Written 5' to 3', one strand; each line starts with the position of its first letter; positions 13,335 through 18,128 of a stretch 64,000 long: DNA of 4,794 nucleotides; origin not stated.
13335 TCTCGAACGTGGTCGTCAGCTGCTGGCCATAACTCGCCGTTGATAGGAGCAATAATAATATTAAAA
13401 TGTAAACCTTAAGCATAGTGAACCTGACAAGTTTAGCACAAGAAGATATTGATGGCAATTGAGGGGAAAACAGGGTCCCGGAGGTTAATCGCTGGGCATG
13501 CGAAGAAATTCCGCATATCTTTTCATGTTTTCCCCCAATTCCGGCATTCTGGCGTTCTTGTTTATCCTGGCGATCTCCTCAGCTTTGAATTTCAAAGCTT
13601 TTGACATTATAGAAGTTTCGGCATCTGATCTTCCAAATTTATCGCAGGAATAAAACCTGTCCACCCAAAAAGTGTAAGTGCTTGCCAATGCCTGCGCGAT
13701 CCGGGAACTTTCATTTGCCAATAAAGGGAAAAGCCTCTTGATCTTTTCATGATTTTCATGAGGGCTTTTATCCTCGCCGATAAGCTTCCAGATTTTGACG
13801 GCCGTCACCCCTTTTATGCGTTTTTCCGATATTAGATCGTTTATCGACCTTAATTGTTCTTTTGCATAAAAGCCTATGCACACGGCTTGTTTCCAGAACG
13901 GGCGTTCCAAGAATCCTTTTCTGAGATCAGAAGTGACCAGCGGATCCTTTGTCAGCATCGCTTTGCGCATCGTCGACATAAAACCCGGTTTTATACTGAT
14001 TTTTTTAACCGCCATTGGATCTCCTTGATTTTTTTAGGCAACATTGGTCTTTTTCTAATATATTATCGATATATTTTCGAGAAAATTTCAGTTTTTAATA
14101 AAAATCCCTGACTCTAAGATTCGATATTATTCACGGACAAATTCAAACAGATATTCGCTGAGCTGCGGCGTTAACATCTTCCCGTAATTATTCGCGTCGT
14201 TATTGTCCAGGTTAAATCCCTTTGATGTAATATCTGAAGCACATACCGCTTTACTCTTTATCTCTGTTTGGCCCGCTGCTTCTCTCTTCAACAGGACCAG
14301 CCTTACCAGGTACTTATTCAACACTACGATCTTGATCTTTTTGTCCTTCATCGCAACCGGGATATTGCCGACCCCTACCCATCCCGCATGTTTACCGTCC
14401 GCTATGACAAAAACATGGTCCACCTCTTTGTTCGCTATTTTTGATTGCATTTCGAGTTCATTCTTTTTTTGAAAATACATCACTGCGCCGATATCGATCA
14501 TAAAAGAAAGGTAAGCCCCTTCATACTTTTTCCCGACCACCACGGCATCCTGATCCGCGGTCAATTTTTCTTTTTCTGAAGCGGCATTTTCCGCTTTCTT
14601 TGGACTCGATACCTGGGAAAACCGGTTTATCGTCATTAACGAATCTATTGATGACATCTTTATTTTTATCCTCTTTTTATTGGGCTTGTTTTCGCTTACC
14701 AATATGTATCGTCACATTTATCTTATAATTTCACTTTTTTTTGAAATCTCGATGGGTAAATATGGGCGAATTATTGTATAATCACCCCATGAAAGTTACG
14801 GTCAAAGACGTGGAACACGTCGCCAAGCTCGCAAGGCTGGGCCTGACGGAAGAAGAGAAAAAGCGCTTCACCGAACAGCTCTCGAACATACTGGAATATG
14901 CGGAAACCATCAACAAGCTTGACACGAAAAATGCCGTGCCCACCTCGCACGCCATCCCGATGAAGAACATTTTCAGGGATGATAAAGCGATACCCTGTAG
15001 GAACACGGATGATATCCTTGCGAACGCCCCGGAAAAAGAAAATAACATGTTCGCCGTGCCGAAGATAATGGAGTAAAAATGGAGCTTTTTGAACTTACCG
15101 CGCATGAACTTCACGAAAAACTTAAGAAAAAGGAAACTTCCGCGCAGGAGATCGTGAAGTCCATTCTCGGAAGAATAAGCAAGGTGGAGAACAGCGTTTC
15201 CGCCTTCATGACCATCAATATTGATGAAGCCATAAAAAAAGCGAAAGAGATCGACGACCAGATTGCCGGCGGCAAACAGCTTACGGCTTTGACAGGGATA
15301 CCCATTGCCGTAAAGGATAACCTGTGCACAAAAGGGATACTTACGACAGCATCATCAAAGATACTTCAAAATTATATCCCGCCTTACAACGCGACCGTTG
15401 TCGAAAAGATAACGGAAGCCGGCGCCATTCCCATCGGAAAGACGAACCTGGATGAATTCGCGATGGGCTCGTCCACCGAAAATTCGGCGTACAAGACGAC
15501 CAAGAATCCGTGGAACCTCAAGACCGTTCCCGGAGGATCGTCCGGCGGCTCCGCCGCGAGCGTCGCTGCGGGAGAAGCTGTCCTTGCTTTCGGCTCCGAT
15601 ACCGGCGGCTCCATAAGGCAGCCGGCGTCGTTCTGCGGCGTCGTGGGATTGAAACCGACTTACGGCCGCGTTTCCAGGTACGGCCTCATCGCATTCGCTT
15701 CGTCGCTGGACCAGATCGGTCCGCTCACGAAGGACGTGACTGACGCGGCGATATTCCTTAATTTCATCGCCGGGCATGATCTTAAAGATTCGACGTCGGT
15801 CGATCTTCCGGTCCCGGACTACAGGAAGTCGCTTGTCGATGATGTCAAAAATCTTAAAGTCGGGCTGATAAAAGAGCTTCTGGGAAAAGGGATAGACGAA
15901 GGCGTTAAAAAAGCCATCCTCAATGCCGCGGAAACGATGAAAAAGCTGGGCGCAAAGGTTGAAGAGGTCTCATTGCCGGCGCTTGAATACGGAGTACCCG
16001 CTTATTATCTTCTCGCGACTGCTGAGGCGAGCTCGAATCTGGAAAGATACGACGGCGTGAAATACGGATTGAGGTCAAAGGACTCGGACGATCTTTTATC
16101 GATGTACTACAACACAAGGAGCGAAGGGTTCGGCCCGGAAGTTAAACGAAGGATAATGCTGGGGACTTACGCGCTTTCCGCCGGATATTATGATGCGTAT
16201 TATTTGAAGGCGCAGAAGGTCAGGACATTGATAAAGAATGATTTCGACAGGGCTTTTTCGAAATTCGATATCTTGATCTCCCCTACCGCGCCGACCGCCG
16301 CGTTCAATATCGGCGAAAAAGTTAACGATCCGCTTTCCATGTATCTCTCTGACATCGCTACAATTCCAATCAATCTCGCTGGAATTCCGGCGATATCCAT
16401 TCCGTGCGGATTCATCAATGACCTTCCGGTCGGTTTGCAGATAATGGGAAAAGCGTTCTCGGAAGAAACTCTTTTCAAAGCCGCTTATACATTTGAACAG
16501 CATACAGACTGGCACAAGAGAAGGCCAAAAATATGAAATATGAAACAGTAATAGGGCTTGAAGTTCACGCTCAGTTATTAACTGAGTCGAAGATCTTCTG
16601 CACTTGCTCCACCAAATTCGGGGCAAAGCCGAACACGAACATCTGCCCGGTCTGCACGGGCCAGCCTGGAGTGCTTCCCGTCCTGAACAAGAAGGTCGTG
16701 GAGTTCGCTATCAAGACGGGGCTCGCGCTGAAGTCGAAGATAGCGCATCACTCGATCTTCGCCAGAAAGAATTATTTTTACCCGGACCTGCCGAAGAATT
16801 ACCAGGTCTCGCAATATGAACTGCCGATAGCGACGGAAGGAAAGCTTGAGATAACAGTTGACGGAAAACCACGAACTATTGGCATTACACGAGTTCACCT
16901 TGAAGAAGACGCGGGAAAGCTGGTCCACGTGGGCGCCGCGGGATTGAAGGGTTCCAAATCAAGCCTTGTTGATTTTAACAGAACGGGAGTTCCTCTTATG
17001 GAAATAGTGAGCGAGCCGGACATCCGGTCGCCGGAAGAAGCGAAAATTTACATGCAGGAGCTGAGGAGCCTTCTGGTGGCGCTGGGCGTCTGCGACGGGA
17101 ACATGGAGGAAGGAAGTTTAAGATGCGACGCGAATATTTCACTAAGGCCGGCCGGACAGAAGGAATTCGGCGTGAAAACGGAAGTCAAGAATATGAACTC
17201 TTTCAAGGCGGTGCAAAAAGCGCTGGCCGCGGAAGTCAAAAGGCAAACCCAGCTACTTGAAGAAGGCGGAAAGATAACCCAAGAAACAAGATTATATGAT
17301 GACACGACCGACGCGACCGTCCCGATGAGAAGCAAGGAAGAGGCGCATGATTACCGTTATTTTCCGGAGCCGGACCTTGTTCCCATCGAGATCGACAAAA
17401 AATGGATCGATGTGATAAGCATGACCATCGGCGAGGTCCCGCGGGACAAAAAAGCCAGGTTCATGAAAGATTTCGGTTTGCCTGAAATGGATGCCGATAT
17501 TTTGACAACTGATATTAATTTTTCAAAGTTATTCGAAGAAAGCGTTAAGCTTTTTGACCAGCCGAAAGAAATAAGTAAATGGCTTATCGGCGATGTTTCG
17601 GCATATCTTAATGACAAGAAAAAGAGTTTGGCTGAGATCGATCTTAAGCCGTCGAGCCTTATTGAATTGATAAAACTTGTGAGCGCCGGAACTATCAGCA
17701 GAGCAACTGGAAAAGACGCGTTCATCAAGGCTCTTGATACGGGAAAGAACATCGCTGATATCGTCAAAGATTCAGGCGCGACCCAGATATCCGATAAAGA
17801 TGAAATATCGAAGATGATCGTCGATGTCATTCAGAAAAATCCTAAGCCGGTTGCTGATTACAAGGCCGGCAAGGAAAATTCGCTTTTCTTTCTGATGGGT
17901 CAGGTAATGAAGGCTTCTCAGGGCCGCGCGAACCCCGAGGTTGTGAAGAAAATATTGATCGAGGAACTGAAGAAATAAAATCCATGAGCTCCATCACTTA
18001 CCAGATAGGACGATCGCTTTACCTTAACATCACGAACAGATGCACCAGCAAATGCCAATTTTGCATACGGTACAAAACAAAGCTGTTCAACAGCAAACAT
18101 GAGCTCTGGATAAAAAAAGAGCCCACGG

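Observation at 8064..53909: Eight oriented copies of a bipartite motif (A-tract)GTGAAAT-N16-CGATA(T/A) precede only hypothetical genes: candidate alternative-sigma regulon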

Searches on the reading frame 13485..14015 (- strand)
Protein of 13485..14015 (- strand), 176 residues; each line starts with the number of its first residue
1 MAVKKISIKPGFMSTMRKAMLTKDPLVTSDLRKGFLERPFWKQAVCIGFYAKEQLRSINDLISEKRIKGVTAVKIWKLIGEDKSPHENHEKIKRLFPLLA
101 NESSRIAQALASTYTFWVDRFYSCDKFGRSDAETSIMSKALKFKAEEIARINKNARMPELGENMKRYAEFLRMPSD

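Call 6: search_protein_families(library=pfam, proteins=[window:13485-14015:-], max_evalue=0.01)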
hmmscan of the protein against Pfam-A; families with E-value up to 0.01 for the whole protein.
window:13485-14015:- (176 aa): 0 families

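Call 11: find_encoding_contigs(protein=window:13485-14015:-, flank=10000, max_places=10)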
Protein window:13485-14015:- (176 aa): no gene with exactly this product is on record in the collection.

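Call 16: find_homologous_proteins(query=window:13485-14015:-)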
Query window:13485-14015:- (176 aa): 3 proteins with E <= 0.001 among 20 candidates.
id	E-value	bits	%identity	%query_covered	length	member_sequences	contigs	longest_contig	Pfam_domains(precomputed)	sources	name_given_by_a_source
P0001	4.4e-111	386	100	100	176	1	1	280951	-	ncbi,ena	-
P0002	1.4e-62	229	63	100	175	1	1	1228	-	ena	-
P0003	1.2e-48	183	74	65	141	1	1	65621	-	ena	-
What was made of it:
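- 13485..14015 (-): 176-aa protein A. It belongs to a lineage-restricted, multi-copy, all-helical family with no known domain. Only 3 homologues among 5.8 billion proteins (call 16).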

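Call 18: find_encoding_contigs(protein=P0001, flank=10000)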
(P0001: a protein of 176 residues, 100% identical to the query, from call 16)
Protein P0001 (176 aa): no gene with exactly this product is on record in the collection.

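Call 19: find_encoding_contigs(protein=P0003, flank=10000)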
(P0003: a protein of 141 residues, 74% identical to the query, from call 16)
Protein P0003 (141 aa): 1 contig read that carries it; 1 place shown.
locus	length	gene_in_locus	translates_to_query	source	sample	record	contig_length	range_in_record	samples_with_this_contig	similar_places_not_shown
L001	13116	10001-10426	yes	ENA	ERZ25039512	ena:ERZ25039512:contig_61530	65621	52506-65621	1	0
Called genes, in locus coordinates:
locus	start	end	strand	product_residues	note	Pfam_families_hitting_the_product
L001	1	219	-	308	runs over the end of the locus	PF00056:Ldh_1_N, PF02866:Ldh_1_C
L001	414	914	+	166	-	-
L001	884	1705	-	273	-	PF00398:RrnaAD, PF13649:Methyltransf_25 (weak)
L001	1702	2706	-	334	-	PF04166:PdxA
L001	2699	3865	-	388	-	PF00155:Aminotran_1_2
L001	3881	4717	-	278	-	PF04055:Radical_SAM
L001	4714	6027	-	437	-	PF00890:FAD_binding_2 (weak), PF01134:GIDA, PF03486:HI0933_like (faint), PF07992:Pyr_redox_2, PF12831:FAD_oxidored, PF13738:Pyr_redox_3, PF00070:Pyr_redox, PF02852:Pyr_redox_dim, +1 more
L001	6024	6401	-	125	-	-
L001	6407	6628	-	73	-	-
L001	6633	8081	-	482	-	PF02934:GatB_N, PF02637:GatB_Yqey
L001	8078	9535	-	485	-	PF01425:Amidase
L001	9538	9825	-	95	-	PF02686:GatC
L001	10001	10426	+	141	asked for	-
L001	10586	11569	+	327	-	-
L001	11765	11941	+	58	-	-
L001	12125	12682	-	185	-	PF00814:TsaD, PF22521:HypF_C_2, PF02543:Carbam_trans_N (weak)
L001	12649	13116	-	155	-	?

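Call 33: find_encoding_contigs(protein=P0005, flank=10000)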
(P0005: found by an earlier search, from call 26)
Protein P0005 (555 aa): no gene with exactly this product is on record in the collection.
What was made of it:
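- On sigma-28 (FliA/SigD/WhiG)-dependent promoters: The source genome could not be fetched (calls 11, 18, 33).
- The source genome's sigma inventory could not be read (calls 11, 18, 33).
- Tried and rejected: Exact look-ups of window proteins found no record (calls 11, 18, 33), so no genome-wide count or sigma inventory was possible.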

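Call 46: search_protein_families(library=ncbifam, proteins=[window:13485-14015:-], max_evalue=0.1)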
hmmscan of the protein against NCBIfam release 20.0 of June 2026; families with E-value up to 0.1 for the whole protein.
window:13485-14015:- (176 aa): 0 families

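Call 72: find_homologous_proteins(query=P0004, max_evalue=1e-100)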
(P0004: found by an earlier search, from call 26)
Query P0004 (481 aa): 7997 proteins with E <= 1e-100 among 8000 candidates; the best 120 are listed.
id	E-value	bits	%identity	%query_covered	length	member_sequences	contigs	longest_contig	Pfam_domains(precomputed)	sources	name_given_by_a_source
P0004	0.0e+0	1063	100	100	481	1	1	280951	PF02637.24,PF02934.21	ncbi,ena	-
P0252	9.2e-292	985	91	100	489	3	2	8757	PF02637.24,PF02934.21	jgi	jgi:aspartyl-tRNA(Asn)/glutamyl-tRNA(Gln) amidotransferase subunit B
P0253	4.2e-285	964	90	100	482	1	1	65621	PF02637.24,PF02934.21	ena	-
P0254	5.6e-252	854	78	100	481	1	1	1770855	PF02637.24,PF02934.21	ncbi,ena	-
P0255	1.7e-250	849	77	100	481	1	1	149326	PF02637.24,PF02934.21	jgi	jgi:aspartyl-tRNA(Asn)/glutamyl-tRNA(Gln) amidotransferase subunit B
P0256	8.0e-249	844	78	100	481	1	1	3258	PF02637.24,PF02934.21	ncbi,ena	-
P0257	8.2e-249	844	78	100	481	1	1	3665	PF02637.24,PF02934.21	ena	-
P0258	9.9e-247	837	77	100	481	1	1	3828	PF02637.24,PF02934.21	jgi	jgi:aspartyl-tRNA(Asn)/glutamyl-tRNA(Gln) amidotransferase subunit B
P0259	3.2e-244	829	77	100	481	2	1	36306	PF02637.24,PF02934.21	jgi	jgi:aspartyl-tRNA(Asn)/glutamyl-tRNA(Gln) amidotransferase subunit B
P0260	3.3e-244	829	74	100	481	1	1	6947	PF02637.24,PF02934.21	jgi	jgi:aspartyl-tRNA(Asn)/glutamyl-tRNA(Gln) amidotransferase subunit B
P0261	2.3e-243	826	78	100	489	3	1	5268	PF02637.24,PF02934.21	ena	-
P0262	2.7e-242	822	73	100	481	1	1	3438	PF02637.24,PF02934.21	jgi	jgi:aspartyl-tRNA(Asn)/glutamyl-tRNA(Gln) amidotransferase subunit B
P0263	7.4e-234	795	72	100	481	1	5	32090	PF02637.24,PF02934.21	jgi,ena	jgi:aspartyl-tRNA(Asn)/glutamyl-tRNA(Gln) amidotransferase subunit B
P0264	8.4e-234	794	73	100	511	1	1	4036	PF02637.24,PF02934.21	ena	-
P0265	7.2e-233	791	71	100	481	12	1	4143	PF02637.24,PF02934.21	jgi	jgi:aspartyl-tRNA(Asn)/glutamyl-tRNA(Gln) amidotransferase subunit B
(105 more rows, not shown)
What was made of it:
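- Closest known: Bdellovibrio bacteriovorus FliA as global attack-phase regulator. Different: The phylum differs (a sibling lineage of Cyanobacteria, call 72) and so does the -35 sequence.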

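Call 73: find_encoding_contigs(protein=P0254, flank=10000, max_places=1)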
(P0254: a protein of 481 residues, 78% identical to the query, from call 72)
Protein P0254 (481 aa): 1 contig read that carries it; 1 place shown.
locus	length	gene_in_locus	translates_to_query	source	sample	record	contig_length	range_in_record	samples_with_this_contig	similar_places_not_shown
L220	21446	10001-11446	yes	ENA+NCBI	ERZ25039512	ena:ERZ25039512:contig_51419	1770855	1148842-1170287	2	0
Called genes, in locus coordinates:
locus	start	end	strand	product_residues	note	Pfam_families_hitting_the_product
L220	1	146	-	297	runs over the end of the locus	PF01259:SAICAR_synt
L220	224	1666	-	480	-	PF02156:Glyco_hydro_26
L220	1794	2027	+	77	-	PF21344:Zn_ribbon_LysW (weak)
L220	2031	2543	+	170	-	PF02915:Rubrerythrin, PF13668:Ferritin_2 (faint)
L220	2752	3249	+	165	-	-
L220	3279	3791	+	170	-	-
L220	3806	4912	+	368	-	PF00814:TsaD, PF22521:HypF_C_2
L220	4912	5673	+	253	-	-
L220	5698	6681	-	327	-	-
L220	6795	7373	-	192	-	-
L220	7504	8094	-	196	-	-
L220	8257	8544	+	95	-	PF02686:GatC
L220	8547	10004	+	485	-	PF01425:Amidase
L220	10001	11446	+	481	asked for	PF02934:GatB_N, PF02637:GatB_Yqey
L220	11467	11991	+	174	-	PF02557:VanY, PF13539:Peptidase_M15_4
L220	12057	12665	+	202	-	-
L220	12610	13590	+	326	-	PF18928:DUF5677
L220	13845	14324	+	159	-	-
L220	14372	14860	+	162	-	-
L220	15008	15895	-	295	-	PF04055:Radical_SAM (weak)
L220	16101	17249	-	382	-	PF03016:Exostosin_GT47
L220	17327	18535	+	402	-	-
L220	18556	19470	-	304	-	PF01641:SelR, PF01625:PMSR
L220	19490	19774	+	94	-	-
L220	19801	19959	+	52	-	PF00301:Rubredoxin, PF21349:RUBY_RBDX (faint)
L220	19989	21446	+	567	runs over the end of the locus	PF01558:POR, PF01855:POR_N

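Call 74: find_encoding_contigs(protein=P0255, flank=10000, max_places=1)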
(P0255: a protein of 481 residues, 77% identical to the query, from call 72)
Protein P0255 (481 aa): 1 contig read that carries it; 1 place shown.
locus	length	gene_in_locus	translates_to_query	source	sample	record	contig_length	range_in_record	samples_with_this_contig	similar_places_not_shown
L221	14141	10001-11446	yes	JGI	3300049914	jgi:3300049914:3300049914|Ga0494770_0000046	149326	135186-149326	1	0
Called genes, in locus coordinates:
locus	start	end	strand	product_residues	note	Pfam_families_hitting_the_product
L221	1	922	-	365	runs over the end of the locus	PF13353:Fer4_12 (weak), PF04055:Radical_SAM (weak)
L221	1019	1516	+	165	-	-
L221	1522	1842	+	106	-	-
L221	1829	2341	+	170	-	-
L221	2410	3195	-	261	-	-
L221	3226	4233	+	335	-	PF00814:TsaD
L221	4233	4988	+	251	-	PF13205:Big_5 (faint)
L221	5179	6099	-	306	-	-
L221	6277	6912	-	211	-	-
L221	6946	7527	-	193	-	-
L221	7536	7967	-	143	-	-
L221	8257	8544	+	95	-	PF02686:GatC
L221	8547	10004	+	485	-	PF01425:Amidase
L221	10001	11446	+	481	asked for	PF02934:GatB_N, PF02637:GatB_Yqey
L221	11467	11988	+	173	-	PF02557:VanY, PF13539:Peptidase_M15_4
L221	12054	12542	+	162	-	-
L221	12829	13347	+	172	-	-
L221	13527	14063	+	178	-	-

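Call 98: search_protein_families(library=pfam, proteins=[L220:6795-7373:-, L220:7504-8094:-, L220:224-1666:-], max_evalue=1)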
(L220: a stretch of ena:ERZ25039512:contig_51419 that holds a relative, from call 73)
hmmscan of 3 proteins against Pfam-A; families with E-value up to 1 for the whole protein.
L220:6795-7373:- (192 aa): 1 family
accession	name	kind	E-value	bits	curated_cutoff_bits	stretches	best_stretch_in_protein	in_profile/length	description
PF08902.16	DUF1848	-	0.16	12.2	30.5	1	84-146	124-180/262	Domain of unknown function (DUF1848)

L220:7504-8094:- (196 aa): 0 families

L220:224-1666:- (480 aa): 3 families
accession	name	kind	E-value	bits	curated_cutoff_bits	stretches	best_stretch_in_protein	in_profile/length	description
PF02156.21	Glyco_hydro_26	-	6.3e-15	55.8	20.2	1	115-196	150-235/311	Glycosyl hydrolase family 26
PF11790.14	Glyco_hydro_cc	-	3.5e-05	23.9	21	1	206-265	151-212/237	Glycosyl hydrolase catalytic core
PF03198.20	Glyco_hydro_72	-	0.058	13.1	25.9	1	189-232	211-254/314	Glucanosyltransferase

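Call 107: predict_structure(alignment_id=A7)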
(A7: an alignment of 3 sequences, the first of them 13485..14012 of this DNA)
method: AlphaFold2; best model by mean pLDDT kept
length: 175 residues; sequences in the alignment: 3
mean_pLDDT: 52.6   pTM: 0.44
mean pLDDT of the five models: 52.6, 45.1, 42.2, 38.9, 38.0
residues with pLDDT >= 90: 0; 70-90: 8; 50-70: 108; < 50: 59
segments of 3 or more residues with pLDDT < 50: 1-11, 25-27, 110-128, 158-175
pLDDT, mean of each block of 10 residues (from residue 1): 34 54 50 54 52 62 58 70 65 63 51 45 43 59 53 51 42 31
secondary structure, 60 per line:
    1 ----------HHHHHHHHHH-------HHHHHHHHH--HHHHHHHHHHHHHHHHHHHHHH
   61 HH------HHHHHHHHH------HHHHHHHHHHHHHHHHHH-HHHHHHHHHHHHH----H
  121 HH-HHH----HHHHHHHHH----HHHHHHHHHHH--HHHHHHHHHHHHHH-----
elements in order: H11-20 H28-36 H39-62 H69-77 H84-101 H103-115 H131-139 H144-154 H157-170
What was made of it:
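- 13485..14015 (-): The structure model was of low confidence (call 107).
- Tried and rejected: The 176A structure model had pLDDT 52.6 and was not searched further (call 107).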

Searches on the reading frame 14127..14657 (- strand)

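Call 6: search_protein_families(library=pfam, proteins=[window:14127-14657:-], max_evalue=0.01)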
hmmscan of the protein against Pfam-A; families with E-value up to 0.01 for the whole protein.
window:14127-14657:- (176 aa): 0 families

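Call 46: search_protein_families(library=ncbifam, proteins=[window:14127-14657:-], max_evalue=0.1)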
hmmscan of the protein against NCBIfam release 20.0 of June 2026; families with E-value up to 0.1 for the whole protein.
window:14127-14657:- (176 aa): 1 family
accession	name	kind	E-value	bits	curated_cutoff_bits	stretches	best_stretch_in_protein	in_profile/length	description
NF049891.1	Bet1-4galacdseBT4156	equivalog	0.0066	14.3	1700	1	40-101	115-175/946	exo-beta-1,4-galactosidase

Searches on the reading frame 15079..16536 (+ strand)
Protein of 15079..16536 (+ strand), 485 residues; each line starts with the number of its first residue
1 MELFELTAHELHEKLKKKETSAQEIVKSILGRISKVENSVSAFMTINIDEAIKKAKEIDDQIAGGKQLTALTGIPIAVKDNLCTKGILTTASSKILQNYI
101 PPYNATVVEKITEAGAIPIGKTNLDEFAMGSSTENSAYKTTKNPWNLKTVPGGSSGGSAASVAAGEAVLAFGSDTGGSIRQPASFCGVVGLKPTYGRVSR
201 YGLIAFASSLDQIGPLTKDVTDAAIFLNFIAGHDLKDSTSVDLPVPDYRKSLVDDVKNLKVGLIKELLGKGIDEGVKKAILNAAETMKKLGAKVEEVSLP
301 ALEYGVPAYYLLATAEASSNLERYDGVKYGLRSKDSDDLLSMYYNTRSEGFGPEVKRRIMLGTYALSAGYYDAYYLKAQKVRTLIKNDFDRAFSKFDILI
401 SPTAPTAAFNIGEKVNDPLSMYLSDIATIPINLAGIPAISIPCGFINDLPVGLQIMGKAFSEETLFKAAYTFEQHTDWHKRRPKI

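Call 9: search_protein_families(library=pfam, proteins=[window:15079-16536:+], max_evalue=0.001)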
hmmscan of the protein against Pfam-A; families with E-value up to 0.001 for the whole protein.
window:15079-16536:+ (485 aa): 1 family
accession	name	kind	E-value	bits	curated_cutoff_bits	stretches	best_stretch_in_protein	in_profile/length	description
PF01425.27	Amidase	-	6.2e-165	550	27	1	24-465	1-444/445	Amidase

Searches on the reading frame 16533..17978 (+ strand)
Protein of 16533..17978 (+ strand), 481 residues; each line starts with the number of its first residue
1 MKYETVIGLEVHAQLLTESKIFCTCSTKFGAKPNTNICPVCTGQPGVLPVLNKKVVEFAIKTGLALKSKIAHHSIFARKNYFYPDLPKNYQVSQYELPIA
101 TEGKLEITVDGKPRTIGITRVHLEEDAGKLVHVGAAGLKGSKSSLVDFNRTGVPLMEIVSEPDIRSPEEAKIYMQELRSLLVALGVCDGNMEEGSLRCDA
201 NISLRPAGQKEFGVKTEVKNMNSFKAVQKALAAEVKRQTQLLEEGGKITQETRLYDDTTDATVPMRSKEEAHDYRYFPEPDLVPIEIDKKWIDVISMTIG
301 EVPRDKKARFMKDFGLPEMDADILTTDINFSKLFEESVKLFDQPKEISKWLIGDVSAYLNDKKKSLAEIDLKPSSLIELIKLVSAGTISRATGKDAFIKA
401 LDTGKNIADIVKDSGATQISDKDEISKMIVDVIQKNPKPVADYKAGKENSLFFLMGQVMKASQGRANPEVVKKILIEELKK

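Call 9: search_protein_families(library=pfam, proteins=[window:16533-17978:+], max_evalue=0.001)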
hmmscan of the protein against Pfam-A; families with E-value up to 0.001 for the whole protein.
window:16533-17978:+ (481 aa): 2 families
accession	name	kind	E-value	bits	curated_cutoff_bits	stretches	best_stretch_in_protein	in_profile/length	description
PF02934.20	GatB_N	-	1.4e-124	415.2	23.4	1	5-293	1-277/277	GatB/GatE catalytic domain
PF02637.23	GatB_Yqey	-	2.4e-45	154.5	27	1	333-479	2-148/148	GatB domain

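Call 26: list_cluster_members(proteins=[P0001, window:16533-17978:+, window:41369-43036:-])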
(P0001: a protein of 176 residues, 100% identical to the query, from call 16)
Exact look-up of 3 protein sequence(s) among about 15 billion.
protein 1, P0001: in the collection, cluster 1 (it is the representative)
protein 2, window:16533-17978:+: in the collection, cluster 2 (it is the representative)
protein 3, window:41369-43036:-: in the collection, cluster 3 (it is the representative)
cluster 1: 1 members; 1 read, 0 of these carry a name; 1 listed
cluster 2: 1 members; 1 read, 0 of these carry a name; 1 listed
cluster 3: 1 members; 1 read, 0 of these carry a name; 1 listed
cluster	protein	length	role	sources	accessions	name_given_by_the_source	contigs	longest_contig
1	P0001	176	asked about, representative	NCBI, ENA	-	-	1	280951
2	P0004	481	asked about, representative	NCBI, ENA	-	-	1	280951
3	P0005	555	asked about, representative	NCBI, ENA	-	-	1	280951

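Call 98: search_protein_families(library=pfam, proteins=[L220:6795-7373:-, L220:7504-8094:-, L220:224-1666:-], max_evalue=1)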
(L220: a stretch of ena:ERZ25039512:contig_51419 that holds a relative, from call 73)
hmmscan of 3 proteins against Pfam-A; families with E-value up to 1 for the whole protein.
L220:6795-7373:- (192 aa): 1 family
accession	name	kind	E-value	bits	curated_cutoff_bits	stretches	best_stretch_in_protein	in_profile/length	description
PF08902.16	DUF1848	-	0.16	12.2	30.5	1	84-146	124-180/262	Domain of unknown function (DUF1848)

L220:7504-8094:- (196 aa): 0 families

L220:224-1666:- (480 aa): 3 families
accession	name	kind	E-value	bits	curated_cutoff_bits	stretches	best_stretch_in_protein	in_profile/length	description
PF02156.21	Glyco_hydro_26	-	6.3e-15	55.8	20.2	1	115-196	150-235/311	Glycosyl hydrolase family 26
PF11790.14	Glyco_hydro_cc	-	3.5e-05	23.9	21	1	206-265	151-212/237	Glycosyl hydrolase catalytic core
PF03198.20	Glyco_hydro_72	-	0.058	13.1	25.9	1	189-232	211-254/314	Glucanosyltransferase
